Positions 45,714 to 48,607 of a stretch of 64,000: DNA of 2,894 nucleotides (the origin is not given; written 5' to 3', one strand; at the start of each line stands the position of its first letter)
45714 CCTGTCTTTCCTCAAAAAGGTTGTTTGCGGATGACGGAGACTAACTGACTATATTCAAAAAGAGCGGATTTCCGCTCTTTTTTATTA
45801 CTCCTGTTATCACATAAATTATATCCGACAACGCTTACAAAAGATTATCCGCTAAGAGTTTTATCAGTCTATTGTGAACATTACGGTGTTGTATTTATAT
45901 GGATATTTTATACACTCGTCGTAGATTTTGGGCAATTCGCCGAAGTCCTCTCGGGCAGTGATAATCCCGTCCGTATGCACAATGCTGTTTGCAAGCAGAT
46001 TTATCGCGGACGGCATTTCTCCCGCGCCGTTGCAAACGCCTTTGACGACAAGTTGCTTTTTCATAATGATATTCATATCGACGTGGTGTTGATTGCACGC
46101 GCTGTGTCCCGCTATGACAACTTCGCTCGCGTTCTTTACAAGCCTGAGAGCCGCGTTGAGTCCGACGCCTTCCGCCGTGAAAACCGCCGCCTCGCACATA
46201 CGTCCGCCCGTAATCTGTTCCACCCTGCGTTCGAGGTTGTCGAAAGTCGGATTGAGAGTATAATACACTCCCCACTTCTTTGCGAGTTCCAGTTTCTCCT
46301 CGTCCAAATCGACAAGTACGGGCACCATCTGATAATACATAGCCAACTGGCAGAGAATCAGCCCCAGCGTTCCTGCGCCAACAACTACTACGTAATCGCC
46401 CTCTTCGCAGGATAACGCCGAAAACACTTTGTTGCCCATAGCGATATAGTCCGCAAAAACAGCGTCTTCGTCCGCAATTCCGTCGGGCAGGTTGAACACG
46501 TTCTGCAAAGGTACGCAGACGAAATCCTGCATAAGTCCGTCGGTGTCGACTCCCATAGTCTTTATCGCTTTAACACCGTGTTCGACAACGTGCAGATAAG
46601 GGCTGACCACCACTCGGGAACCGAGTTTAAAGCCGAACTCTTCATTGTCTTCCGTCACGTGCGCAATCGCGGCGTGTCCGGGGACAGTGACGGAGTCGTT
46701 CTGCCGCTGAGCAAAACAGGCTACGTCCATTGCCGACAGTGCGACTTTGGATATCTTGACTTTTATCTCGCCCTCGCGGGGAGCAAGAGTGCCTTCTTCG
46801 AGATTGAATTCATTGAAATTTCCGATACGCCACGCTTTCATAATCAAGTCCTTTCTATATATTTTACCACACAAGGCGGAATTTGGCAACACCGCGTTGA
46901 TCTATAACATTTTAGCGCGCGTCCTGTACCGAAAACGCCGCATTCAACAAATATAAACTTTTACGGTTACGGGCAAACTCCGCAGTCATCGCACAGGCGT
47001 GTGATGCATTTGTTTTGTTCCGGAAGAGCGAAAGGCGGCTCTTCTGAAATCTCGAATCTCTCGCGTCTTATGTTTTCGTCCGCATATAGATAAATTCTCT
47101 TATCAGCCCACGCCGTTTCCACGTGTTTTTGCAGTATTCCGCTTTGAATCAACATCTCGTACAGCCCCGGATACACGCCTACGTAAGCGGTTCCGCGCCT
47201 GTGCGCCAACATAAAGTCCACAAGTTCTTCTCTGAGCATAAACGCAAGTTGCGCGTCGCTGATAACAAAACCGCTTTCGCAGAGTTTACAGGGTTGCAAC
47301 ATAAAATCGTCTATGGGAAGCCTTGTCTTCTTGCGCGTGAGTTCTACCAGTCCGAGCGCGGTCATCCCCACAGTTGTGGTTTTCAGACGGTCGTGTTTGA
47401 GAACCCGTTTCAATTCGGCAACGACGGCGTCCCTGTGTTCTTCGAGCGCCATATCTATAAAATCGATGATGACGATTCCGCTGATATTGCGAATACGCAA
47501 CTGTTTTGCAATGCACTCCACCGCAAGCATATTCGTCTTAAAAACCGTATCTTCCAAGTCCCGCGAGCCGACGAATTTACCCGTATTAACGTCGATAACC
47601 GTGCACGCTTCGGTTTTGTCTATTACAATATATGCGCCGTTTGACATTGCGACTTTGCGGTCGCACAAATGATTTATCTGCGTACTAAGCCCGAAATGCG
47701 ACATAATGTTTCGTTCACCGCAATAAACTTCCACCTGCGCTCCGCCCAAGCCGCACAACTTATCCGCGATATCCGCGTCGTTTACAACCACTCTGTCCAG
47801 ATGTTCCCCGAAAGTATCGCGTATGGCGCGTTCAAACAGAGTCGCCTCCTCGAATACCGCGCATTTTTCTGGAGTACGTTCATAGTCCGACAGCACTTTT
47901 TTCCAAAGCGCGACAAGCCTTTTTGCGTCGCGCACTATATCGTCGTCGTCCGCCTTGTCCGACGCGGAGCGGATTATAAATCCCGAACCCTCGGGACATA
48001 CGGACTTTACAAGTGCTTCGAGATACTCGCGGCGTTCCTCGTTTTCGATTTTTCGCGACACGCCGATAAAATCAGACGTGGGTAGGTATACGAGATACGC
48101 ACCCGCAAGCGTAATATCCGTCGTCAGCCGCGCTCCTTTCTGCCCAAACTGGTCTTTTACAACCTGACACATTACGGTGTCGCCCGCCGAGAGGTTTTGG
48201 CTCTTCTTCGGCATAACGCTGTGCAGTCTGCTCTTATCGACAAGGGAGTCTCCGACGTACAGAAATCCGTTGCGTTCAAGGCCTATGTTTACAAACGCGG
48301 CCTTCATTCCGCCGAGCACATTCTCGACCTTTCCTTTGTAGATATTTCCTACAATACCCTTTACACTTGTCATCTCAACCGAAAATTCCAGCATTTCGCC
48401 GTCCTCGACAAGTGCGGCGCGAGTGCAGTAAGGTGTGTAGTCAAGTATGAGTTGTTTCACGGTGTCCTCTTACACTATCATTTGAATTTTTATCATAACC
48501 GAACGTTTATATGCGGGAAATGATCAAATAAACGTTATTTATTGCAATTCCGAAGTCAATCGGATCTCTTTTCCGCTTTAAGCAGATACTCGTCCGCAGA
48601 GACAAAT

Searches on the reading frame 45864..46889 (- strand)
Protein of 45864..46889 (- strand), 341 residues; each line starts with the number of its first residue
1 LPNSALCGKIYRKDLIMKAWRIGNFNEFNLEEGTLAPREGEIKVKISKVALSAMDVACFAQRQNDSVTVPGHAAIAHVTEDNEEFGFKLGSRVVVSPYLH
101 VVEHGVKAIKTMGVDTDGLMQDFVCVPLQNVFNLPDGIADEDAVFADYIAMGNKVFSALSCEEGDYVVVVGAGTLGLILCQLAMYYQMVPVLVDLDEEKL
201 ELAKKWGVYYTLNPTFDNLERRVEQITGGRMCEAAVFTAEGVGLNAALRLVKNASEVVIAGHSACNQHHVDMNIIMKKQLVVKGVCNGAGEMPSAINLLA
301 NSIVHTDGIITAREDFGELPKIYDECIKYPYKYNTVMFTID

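Call 49: search_protein_families(library=pfam, proteins=[window:45864-46889:-], max_evalue=0.00001)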
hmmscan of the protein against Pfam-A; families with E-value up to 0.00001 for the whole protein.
window:45864-46889:- (341 aa): 2 families
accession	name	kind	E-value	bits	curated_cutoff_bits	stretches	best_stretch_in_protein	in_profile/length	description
PF00107.32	ADH_zinc_N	-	5e-15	56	31.8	1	175-300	2-128/129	Zinc-binding dehydrogenase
PF08240.17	ADH_N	-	4.4e-07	30.5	23.5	1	39-136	2-104/104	Alcohol dehydrogenase GroES-like domain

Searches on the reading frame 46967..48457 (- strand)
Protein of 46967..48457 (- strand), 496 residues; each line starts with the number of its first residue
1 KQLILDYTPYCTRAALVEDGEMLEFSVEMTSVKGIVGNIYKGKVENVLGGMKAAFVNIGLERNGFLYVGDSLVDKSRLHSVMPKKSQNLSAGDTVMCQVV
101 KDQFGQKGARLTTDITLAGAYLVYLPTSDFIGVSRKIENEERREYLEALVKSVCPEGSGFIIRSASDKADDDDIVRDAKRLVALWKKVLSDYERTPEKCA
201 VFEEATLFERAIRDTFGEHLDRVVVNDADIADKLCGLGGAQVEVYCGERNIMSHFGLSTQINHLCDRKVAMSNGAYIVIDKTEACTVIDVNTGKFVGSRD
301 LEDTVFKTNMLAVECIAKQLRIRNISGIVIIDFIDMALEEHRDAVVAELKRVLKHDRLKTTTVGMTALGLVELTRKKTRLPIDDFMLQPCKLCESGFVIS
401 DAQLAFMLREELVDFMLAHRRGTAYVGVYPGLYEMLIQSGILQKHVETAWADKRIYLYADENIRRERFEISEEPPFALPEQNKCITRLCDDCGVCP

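Call 49: search_protein_families(library=pfam, proteins=[window:46967-48457:-], max_evalue=0.00001)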
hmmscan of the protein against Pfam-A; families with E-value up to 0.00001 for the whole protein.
window:46967-48457:- (496 aa): 1 family
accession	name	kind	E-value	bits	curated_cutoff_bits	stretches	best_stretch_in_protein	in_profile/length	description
PF10150.14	RNase_E_G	-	1.5e-86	290.6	25.5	1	116-378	1-270/270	Ribonuclease E/G family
